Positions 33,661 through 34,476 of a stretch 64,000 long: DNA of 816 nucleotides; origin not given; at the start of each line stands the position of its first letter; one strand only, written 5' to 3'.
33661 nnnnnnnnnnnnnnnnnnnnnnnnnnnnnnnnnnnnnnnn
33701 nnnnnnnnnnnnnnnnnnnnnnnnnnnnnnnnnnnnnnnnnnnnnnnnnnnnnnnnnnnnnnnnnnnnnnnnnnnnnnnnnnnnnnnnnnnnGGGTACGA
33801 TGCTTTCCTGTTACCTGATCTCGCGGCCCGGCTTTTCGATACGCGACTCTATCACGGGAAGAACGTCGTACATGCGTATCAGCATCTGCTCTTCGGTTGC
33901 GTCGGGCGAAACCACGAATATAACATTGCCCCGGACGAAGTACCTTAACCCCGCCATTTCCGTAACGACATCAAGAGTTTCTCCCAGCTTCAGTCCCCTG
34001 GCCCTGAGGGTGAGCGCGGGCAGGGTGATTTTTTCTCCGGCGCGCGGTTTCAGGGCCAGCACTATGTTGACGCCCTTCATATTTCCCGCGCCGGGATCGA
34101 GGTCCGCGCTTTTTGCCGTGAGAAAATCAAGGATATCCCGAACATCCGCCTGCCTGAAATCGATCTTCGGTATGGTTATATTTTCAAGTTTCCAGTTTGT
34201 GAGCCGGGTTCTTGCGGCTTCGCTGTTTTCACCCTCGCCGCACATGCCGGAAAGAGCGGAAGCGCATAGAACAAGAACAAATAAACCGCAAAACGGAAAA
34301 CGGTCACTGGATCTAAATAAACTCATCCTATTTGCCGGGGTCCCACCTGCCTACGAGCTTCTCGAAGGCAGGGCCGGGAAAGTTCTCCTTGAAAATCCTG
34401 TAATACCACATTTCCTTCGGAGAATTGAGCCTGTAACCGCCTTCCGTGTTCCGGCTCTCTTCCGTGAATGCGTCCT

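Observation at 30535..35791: Operon of an Asn-synthase homologue lacking the Cys nucleophile, a single-domain secretin-N-like lipoprotein and a 1085-aa protein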

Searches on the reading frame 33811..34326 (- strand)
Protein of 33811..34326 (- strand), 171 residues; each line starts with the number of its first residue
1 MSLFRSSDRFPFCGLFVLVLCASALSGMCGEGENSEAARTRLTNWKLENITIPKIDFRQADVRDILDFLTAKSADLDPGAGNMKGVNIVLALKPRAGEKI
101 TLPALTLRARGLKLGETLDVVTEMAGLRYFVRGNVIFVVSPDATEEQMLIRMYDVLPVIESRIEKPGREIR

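Call 5: search_protein_families(library=pfam, proteins=[window:33811-34326:-], max_evalue=0.01)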
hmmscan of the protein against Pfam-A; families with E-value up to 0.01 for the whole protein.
window:33811-34326:- (171 aa): 1 family
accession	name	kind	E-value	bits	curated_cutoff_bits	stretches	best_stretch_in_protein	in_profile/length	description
PF07660.19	STN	-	0.0054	17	28.4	0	104-140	15-51/52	Secretin and TonB N terminus short domain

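Call 6: search_protein_families(library=ncbifam, proteins=[window:33811-34326:-], max_evalue=0.01)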
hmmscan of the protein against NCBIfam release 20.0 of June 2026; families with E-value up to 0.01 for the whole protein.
window:33811-34326:- (171 aa): 1 family
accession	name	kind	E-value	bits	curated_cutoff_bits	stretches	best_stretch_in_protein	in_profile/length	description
NF042912.1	Amuc_1098_fam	equivalog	2e-18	65.8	750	1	33-164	243-379/805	Amuc_1098 family type IV pilus outer membrane protein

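Call 9: search_solved_structures(query=window:33811-34326:-, max_evalue=10, show_alignments=2)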
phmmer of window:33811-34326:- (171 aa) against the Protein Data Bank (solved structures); distinct sequences matched with E-value up to 10: 7.
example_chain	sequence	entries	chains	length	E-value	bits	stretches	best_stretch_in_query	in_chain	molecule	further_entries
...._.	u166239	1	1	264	0.34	14.1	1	5-31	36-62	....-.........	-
3w4o_A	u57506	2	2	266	0.35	14.1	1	5-31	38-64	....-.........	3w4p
4rx3_A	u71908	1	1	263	1.2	12.3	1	3-29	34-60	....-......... TEM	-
1zg6_A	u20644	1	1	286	1.4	12.2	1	3-29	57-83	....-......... TEM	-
5e2e_A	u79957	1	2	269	1.5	12.1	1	3-26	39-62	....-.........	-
9vgv_A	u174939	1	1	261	1.5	12.1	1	3-26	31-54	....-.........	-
8iwv_A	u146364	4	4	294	1.5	12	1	3-26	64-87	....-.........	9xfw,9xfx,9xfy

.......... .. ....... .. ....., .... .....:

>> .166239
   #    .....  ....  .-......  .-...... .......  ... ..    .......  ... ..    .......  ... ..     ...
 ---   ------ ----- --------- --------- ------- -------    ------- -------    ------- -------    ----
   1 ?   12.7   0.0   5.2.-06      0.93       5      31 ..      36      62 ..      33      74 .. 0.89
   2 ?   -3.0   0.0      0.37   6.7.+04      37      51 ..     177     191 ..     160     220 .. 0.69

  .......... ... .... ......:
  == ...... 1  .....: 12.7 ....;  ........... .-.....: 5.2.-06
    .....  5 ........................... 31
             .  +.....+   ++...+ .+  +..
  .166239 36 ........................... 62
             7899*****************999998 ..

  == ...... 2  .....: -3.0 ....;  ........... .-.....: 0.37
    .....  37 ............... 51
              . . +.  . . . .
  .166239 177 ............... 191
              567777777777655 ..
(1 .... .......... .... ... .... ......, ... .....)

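Call 12: find_homologous_proteins(query=window:33811-34326:-, max_evalue=0.001)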
Query window:33811-34326:- (171 aa): 1 proteins with E <= 0.001 among 93 candidates.
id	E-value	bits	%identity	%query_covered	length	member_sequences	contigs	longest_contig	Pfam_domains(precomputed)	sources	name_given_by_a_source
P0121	6.8e-106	369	100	100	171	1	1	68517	-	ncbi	ncbi:MAG: hypothetical protein R6V03_01065 [Kiritimatiellia bacterium]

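Call 26: search_protein_representatives(protein=window:33811-34326:-)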
Query: 171 residues. Proteins with E-value up to 0.001 (for the whole library): 1421; up to 1e-10: 298; up to 1e-30: 4. The best 150 are listed.
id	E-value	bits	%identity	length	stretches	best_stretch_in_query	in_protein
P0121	2.2e-106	369.2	100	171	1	1-171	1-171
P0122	2.3e-37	144.8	35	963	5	43-157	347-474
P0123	5.4e-36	140.3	36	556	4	47-140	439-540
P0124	3.0e-33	131.4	43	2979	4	101-167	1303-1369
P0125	1.6e-30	122.5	30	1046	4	41-167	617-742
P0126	2.1e-26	109.1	36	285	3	32-139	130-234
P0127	3.5e-25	105.2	31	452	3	40-159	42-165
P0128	3.2e-24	102.1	35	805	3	46-140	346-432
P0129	7.4e-24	100.9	36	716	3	40-138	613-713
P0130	2.2e-23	99.3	30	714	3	20-140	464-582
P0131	8.8e-23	97.4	35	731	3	46-139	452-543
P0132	1.1e-22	97.0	38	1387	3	35-166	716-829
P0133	1.3e-22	96.8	36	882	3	46-163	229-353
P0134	2.7e-22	95.8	35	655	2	45-161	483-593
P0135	7.7e-22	94.3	34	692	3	18-147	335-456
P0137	1.2e-20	90.4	43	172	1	32-170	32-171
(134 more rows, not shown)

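Call 42: find_encoding_contigs(protein=P0137, flank=6000, max_places=3)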
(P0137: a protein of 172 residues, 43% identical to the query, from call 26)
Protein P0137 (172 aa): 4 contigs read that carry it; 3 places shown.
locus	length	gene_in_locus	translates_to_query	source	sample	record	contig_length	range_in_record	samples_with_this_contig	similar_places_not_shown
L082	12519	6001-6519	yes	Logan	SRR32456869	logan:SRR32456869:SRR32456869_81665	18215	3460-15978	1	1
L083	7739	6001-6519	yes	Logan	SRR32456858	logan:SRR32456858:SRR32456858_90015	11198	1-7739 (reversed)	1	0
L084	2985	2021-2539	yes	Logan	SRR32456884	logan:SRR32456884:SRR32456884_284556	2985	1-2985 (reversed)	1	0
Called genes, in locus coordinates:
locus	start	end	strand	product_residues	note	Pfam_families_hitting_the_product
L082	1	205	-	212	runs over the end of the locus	PF04542:Sigma70_r2, PF08281:Sigma70_r4_2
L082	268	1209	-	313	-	-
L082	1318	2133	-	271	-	PF13489:Methyltransf_23, PF08241:Methyltransf_11, PF08242:Methyltransf_12, PF13649:Methyltransf_25, PF13847:Methyltransf_31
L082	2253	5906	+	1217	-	-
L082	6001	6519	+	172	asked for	-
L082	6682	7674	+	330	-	-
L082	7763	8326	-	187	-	PF04011:LemA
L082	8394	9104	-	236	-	-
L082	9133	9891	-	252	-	PF04536:TPM_phosphatase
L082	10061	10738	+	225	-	PF00881:Nitroreductase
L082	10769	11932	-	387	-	PF20583:DUF6786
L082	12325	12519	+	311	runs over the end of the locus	-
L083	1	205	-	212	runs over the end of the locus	PF04542:Sigma70_r2, PF08281:Sigma70_r4_2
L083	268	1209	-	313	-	-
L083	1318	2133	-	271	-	PF13489:Methyltransf_23, PF08241:Methyltransf_11, PF08242:Methyltransf_12, PF13649:Methyltransf_25, PF13847:Methyltransf_31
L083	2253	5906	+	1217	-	-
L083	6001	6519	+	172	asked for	-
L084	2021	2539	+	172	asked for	-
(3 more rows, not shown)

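Call 45: predict_structure(alignment_id=A2)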
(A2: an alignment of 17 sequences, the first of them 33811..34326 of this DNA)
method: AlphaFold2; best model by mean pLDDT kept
length: 171 residues; sequences in the alignment: 17
mean_pLDDT: 76.5   pTM: 0.63
mean pLDDT of the five models: 76.5, 70.4, 54.4, 54.3, 53.2
residues with pLDDT >= 90: 70; 70-90: 38; 50-70: 49; < 50: 14
segments of 3 or more residues with pLDDT < 50: 1-3, 20-22, 24-29
pLDDT, mean of each block of 10 residues (from residue 1): 51 52 47 75 92 94 93 82 77 79 90 95 94 91 78 54 57 52
secondary structure, 60 per line:
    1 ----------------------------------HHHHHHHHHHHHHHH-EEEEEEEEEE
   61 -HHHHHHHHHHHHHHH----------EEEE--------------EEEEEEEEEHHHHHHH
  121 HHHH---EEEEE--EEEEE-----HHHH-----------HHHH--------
elements in order: H35-49 E51-60 H62-76 E87-90 E105-113 H114-124 E128-132 E135-139 H145-148 H160-163

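Call 49: fold_search(model_id=the predicted structure, library=pdb)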
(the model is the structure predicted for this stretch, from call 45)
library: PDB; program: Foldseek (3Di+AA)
matches with E <= 10: 138; with E <= 0.001: 0
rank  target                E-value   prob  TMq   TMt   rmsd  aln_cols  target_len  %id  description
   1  4ar0_MODEL_1_A        3.0e-03  1.00  0.38  0.50   7.8       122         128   18  N0 domain of Neisseria meningitidis Pilus assembly protein PilQ (released 2012-10-17)
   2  9ndy_E                6.2e-03  1.00  0.40  0.24   4.3       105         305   15  Composite baseplate asymmetric unit of JohannRWettstein (Bas63) (released 2025-11-19)
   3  7aef_q                7.1e-03  1.00  0.40  0.13   3.2       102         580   13  Cryo-EM structure of an extracellular contractile injection system in marine bacterium Algoriphagus machipongonensis,  (released 2022-02-23)
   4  4av2_A                7.6e-03  1.00  0.38  0.24   2.1        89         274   22  Single particle electron microscopy of PilQ dodecameric complexes from Neisseria meningitidis. (released 2012-10-17)
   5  6w6m_A                8.1e-03  1.00  0.35  0.15   2.6        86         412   28  Single particle cryoEM structure of V. cholerae Type IV competence pilus secretin PilQ (released 2020-10-14)
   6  3jc8_Qa               1.1e-02  1.00  0.38  0.16   4.0        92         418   22  Architectural model of the type IVa pilus machine in a piliated state (released 2016-03-16)
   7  8kea_A                2.9e-02  1.00  0.40  0.09   2.5        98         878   10  Cyanophage A-1(L) baseplate-initiators (released 2024-04-10)
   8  9j1k_L                3.3e-02  0.95  0.34  0.17   4.3       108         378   11  Tip region of monocin (released 2025-01-08)
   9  4m0h_B                3.7e-02  0.99  0.34  0.28   8.6       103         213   14  Crystal structure of a putative anti-sigma factor (BDI_1681) from Parabacteroides distasonis ATCC 8503 at 2.50 A resol (released 2013-10-16)
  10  7mud_Ad               4.0e-02  1.00  0.39  0.48   2.6       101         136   10  Legionella pneumophila Dot/Icm T4SS OMC (released 2021-10-06)
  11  4m0h_A                4.0e-02  0.99  0.35  0.28   8.1       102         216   14  Crystal structure of a putative anti-sigma factor (BDI_1681) from Parabacteroides distasonis ATCC 8503 at 2.50 A resol (released 2013-10-16)
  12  9xph_A                4.9e-02  0.87  0.36  0.17   5.0       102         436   18  The structure of baseplate central region of phage phikz (released 2026-02-11)
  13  7yfz_t                4.9e-02  0.82  0.34  0.26   5.6       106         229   11  Cyanophage Pam3 baseplate proteins (released 2023-01-18)
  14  4m0n                  6.0e-02  0.98  0.36  0.29   8.1       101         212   14  Crystal structure of a putative anti-sigma factor (BDI_1681) from Parabacteroides distasonis ATCC 8503 at 1.65 A resolut (released 2013-10-16)
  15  4ec5_A                6.8e-02  0.77  0.28  0.23   7.0       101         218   15  Crystal structure of the S210C (dimer) mutant from the N-terminal domain of the secretin XcpQ from Pseudomonas aerugin (released 2012-12-05)
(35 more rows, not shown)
